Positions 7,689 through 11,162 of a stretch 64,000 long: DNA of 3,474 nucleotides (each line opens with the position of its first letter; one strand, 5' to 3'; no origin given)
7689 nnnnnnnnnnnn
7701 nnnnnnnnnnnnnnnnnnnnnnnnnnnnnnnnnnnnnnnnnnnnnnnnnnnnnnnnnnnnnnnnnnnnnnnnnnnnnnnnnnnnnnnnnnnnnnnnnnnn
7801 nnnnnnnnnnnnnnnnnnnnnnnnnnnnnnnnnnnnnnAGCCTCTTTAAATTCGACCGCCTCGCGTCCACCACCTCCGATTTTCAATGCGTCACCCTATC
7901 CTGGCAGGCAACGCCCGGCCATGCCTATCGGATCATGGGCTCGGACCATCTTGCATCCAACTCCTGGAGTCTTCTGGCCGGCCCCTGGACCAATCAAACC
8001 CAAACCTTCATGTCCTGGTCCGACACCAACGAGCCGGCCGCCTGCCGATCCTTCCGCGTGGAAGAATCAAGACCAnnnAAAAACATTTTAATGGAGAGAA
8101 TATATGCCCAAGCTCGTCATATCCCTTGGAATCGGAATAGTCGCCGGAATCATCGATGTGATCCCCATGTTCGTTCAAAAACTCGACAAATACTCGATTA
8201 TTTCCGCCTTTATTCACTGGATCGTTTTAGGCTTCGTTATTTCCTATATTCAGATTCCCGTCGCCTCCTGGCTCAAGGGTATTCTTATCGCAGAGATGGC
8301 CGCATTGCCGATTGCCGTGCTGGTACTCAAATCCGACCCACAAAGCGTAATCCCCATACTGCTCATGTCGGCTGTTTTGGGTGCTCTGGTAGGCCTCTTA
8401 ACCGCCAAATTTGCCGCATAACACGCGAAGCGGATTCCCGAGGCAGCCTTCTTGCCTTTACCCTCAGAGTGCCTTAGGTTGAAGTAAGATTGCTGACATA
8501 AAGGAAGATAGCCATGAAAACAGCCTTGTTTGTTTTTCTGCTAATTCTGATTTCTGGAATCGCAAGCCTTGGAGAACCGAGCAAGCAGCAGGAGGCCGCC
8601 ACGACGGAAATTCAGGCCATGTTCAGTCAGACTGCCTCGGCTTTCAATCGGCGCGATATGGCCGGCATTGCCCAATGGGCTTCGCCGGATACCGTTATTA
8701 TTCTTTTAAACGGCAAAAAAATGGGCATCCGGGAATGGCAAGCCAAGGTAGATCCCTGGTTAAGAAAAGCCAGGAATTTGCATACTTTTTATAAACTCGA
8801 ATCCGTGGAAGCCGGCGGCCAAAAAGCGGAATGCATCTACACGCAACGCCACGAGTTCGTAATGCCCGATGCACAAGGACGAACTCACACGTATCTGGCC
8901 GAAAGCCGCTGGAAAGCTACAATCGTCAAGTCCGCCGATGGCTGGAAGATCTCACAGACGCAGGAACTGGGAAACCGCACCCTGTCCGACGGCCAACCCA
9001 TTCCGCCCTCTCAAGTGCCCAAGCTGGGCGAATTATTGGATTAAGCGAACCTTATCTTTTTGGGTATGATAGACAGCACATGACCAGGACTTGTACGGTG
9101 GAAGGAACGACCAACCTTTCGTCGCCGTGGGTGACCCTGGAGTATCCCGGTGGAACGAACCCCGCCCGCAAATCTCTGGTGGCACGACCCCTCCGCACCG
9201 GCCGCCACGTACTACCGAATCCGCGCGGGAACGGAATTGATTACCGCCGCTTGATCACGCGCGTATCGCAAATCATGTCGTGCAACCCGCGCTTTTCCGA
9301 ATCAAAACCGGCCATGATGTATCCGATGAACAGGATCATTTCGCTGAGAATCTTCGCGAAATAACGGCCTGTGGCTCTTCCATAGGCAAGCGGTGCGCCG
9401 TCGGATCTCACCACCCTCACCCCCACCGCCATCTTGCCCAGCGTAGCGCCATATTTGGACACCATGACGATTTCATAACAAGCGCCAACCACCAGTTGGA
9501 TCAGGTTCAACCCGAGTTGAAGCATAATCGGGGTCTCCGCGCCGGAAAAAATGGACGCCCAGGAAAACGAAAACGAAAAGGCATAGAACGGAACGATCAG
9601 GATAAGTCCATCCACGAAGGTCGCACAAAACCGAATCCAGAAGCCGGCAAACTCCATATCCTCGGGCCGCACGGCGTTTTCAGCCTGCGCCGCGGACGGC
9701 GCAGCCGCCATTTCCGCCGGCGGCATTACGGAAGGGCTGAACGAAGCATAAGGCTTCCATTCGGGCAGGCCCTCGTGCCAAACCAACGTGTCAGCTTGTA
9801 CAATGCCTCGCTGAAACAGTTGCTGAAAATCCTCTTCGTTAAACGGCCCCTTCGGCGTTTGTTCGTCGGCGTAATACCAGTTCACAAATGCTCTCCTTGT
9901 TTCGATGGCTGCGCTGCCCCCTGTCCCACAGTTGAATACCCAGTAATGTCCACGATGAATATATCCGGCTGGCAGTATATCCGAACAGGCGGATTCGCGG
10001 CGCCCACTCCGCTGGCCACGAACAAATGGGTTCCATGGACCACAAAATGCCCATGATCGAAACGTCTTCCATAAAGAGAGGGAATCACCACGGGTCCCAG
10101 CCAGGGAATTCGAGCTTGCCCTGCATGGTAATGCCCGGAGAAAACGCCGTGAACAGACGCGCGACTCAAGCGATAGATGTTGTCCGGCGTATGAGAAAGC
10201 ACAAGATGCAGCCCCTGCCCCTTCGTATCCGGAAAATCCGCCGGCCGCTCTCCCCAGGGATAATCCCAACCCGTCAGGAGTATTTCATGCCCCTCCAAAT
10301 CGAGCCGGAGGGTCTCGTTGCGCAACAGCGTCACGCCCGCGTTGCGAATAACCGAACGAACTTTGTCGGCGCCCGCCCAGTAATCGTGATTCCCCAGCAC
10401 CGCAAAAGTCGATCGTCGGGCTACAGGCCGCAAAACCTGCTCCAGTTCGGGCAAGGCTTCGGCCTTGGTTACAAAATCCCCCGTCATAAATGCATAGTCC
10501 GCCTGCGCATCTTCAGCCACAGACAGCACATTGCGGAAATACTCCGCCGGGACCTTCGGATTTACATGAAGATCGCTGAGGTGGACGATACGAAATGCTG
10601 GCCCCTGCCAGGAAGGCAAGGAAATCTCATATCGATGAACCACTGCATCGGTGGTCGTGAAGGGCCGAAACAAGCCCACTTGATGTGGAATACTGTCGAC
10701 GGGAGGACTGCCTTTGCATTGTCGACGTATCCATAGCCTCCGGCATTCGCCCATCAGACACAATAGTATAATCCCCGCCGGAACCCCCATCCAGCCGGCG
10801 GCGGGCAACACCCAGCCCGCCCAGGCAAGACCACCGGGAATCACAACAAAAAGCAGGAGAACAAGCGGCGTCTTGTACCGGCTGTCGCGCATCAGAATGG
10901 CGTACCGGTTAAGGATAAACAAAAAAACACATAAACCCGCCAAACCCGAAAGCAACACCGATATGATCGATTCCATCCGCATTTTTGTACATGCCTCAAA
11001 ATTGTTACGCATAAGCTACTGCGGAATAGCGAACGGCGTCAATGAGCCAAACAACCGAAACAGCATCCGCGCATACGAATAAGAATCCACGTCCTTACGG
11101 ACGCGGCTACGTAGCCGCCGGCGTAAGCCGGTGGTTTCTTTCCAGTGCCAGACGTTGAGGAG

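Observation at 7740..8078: Shared C-terminal module in two of the three giant proteins: thrombospondin-3-like Ca-binding motif plus ~90-aa beta domain ending F-R-[VI]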

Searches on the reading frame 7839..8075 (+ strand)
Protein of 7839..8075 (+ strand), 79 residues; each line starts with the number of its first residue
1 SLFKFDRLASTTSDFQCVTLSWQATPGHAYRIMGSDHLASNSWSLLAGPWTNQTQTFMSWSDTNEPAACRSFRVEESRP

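Call 54: find_homologous_proteins(query=A4, max_evalue=0.001)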
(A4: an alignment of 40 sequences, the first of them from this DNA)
Query A4 (40 sequences) (79 aa, profile of the alignment): 12 proteins with E <= 0.001 among 431 candidates.
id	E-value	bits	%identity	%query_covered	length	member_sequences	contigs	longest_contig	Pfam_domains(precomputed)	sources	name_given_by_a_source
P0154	2.4e-14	71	-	-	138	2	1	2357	-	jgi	jgi:hypothetical protein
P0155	9.8e-11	60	25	95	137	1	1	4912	PF18884.6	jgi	jgi:hypothetical protein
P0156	2.7e-9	55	-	-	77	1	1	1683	-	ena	-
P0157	2.2e-8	52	-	-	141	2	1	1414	-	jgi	jgi:hypothetical protein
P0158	6.3e-7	47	-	-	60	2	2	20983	-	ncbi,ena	-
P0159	1.9e-6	46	31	41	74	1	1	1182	-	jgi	jgi:hypothetical protein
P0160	1.3e-5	43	-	-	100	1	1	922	-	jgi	jgi:nucleoside diphosphate kinase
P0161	1.7e-5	43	-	-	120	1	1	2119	-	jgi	-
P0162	3.6e-5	42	32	35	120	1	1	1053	-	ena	-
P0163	1.3e-4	40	-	-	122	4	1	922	-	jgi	jgi:hypothetical protein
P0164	2.3e-4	39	35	22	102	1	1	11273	-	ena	-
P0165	8.2e-4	37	32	35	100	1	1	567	-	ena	-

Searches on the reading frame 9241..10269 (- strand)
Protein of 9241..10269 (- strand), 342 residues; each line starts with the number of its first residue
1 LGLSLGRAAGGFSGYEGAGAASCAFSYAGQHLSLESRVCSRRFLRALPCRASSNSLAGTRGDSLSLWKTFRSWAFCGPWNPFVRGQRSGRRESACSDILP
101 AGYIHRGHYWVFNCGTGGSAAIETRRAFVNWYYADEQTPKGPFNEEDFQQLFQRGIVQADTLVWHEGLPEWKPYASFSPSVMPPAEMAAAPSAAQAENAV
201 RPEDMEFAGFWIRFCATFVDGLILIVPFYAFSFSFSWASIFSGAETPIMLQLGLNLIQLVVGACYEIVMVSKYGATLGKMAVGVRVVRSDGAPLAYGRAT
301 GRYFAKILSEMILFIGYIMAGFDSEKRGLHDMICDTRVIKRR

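Call 20: search_protein_families(library=pfam, proteins=[window:9241-10269:-], max_evalue=0.001)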
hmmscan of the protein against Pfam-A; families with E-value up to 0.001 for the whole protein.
window:9241-10269:- (342 aa): 2 families
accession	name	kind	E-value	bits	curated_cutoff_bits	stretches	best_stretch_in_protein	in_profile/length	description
PF06271.18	RDD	-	9e-27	94.5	24.1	1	208-334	2-136/137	RDD family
PF14237.11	GYF_2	-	2e-14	53.5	25.8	1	131-175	1-45/50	GYF domain 2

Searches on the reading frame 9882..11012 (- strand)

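Call 20: search_protein_families(library=pfam, proteins=[window:9882-11012:-], max_evalue=0.001)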
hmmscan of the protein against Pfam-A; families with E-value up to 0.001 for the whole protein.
window:9882-11012:- (376 aa): 2 families
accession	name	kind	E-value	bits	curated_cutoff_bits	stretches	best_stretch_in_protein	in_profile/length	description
PF00149.33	Metallophos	-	1.7e-09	38.8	21.5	1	140-297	1-190/191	Calcineurin-like phosphoesterase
PF12850.12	Metallophos_2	-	1.2e-07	32.3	27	1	141-298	2-119/154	Calcineurin-like phosphoesterase superfamily domain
